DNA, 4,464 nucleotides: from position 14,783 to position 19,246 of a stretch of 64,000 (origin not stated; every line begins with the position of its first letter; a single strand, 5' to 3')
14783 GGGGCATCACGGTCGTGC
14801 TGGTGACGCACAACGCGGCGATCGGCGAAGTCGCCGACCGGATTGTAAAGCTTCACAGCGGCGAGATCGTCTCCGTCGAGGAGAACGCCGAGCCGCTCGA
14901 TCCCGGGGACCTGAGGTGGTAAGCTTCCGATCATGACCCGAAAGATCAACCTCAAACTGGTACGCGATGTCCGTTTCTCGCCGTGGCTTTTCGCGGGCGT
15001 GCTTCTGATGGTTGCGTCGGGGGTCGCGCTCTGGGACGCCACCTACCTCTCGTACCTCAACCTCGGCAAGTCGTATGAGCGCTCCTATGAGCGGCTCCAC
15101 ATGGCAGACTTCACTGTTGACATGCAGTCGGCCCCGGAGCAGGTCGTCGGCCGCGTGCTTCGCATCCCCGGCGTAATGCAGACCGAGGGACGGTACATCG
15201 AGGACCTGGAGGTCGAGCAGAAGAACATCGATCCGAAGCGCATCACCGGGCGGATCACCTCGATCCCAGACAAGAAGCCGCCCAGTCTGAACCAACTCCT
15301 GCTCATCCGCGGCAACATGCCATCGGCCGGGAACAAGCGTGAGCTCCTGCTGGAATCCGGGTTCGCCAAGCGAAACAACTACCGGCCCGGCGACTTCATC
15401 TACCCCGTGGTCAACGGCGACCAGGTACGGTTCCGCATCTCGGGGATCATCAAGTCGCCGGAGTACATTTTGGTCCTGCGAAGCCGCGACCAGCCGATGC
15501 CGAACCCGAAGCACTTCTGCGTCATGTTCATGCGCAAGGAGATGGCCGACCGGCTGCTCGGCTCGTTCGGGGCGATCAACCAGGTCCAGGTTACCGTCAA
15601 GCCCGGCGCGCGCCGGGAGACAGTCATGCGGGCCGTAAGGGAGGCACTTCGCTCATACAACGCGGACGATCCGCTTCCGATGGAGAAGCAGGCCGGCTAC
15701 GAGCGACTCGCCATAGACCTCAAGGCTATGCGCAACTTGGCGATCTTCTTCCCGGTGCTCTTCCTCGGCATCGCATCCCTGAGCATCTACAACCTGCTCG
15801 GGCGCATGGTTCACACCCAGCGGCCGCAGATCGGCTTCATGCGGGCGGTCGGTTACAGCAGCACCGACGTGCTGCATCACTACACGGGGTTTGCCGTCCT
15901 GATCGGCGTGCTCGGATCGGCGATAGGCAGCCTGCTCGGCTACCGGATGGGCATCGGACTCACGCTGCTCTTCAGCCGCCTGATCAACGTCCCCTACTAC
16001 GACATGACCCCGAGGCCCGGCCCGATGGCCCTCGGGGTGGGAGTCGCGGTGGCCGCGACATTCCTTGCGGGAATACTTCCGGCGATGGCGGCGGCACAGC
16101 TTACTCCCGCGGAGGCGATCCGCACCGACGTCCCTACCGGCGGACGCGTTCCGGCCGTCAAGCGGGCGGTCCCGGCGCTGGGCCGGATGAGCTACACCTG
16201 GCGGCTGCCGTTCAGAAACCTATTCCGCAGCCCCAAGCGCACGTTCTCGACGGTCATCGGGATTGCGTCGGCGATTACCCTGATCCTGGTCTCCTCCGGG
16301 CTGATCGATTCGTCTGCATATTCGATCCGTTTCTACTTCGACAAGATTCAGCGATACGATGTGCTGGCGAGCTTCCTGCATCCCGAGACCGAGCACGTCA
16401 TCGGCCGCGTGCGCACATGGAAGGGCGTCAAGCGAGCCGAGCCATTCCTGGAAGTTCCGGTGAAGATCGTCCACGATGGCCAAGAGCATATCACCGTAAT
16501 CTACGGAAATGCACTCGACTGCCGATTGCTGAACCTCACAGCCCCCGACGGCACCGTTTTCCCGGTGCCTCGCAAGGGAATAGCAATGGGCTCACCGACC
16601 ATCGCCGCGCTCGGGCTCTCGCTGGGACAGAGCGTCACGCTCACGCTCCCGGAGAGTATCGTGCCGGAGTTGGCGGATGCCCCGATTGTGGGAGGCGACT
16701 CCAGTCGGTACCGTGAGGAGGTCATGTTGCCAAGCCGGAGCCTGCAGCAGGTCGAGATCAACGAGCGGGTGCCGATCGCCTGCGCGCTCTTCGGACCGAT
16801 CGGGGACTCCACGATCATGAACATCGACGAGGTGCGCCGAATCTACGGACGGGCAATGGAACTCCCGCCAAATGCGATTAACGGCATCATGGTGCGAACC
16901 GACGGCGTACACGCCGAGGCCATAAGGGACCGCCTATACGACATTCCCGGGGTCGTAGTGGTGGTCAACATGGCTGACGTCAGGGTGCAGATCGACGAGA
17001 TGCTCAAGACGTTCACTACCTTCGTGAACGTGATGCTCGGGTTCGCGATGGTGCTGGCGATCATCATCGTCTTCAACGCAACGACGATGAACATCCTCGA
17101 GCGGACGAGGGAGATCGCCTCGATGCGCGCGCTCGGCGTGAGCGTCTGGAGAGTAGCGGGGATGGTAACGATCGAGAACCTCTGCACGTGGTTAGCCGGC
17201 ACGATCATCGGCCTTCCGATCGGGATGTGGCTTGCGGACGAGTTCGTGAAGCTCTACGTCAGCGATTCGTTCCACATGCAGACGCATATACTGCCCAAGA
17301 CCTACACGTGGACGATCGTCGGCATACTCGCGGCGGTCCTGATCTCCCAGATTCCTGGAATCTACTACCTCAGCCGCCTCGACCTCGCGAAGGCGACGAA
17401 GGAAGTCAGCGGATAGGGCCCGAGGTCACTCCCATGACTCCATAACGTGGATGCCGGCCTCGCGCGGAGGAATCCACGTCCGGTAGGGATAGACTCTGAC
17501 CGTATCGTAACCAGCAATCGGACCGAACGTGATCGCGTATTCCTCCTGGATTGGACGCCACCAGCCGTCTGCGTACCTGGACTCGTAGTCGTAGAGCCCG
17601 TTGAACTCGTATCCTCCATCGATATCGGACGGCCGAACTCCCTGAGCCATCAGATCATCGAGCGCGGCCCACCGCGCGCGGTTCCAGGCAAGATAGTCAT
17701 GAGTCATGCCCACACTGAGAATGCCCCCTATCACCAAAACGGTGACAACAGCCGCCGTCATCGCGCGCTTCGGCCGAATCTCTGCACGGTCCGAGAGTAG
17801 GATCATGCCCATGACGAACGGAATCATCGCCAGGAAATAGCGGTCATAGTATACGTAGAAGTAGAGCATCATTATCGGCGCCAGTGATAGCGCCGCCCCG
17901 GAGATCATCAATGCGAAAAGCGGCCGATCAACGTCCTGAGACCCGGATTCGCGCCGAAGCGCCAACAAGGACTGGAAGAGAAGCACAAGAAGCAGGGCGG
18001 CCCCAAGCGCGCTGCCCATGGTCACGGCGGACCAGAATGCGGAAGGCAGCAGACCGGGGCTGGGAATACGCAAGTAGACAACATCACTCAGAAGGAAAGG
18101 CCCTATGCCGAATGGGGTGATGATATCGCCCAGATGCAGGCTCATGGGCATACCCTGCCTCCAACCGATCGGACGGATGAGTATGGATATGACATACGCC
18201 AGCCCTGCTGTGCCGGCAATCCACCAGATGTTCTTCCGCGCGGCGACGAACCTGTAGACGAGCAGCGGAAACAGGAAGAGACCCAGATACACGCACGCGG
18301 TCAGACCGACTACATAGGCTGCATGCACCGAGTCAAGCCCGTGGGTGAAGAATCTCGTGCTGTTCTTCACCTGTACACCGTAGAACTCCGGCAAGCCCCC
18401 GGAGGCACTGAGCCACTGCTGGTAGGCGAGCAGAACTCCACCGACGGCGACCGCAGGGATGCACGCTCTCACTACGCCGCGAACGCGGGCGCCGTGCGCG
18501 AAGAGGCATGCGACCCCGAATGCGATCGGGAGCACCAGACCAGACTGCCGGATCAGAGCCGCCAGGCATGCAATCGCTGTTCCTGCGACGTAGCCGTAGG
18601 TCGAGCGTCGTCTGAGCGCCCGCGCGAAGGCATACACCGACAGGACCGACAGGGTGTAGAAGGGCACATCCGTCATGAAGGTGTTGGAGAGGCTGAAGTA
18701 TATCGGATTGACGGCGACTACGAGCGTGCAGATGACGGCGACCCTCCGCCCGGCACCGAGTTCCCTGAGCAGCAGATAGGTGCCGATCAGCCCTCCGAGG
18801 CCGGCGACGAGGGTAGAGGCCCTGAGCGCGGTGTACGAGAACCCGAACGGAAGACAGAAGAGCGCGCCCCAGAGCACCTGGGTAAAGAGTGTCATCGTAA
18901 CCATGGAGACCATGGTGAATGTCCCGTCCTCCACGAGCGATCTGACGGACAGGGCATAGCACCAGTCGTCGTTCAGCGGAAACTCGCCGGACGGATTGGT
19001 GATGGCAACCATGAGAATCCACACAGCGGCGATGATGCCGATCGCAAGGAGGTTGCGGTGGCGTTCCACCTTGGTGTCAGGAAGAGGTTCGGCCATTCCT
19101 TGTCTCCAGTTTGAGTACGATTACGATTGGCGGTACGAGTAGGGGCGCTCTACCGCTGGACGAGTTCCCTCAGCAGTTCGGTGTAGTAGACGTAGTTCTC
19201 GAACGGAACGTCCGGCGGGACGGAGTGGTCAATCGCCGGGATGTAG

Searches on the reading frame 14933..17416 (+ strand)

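Call 63: search_protein_families(library=pfam, proteins=[window:14933-17416:+], max_evalue=0.00001)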
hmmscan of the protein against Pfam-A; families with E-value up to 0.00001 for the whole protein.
window:14933-17416:+ (827 aa): 1 family
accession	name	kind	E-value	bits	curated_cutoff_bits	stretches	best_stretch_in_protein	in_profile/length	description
PF02687.27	FtsX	-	2.6e-33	115.1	25.5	2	700-815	2-117/120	FtsX-like permease C-terminal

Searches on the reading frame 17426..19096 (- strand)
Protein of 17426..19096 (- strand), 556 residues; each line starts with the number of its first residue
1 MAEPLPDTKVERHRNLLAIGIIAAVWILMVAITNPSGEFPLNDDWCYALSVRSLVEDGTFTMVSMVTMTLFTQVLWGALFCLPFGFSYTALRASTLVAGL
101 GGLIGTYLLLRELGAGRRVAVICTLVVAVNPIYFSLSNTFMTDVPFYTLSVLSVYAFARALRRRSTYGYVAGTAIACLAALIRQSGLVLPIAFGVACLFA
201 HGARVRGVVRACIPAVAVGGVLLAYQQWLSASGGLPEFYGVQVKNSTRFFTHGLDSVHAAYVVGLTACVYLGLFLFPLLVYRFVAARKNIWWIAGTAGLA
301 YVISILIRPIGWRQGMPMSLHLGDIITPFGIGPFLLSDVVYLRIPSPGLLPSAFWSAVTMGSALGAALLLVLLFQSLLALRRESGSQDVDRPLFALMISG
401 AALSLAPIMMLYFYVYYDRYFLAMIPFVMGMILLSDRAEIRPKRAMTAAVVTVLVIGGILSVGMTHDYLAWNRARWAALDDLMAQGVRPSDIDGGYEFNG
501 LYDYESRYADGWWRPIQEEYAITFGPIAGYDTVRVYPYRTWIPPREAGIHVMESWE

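Call 63: search_protein_families(library=pfam, proteins=[window:17426-19096:-], max_evalue=0.00001)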
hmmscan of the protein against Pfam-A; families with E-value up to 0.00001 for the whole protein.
window:17426-19096:- (556 aa): 2 families
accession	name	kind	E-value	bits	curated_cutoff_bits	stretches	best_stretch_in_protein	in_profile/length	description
PF13231.12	PMT_2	-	1.8e-09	38.4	26.1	1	79-219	12-148/160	Dolichyl-phosphate-mannose-protein mannosyltransferase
PF02366.24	PMT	-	7.3e-06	26.2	22.7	1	81-177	75-175/245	Dolichyl-phosphate-mannose-protein mannosyltransferase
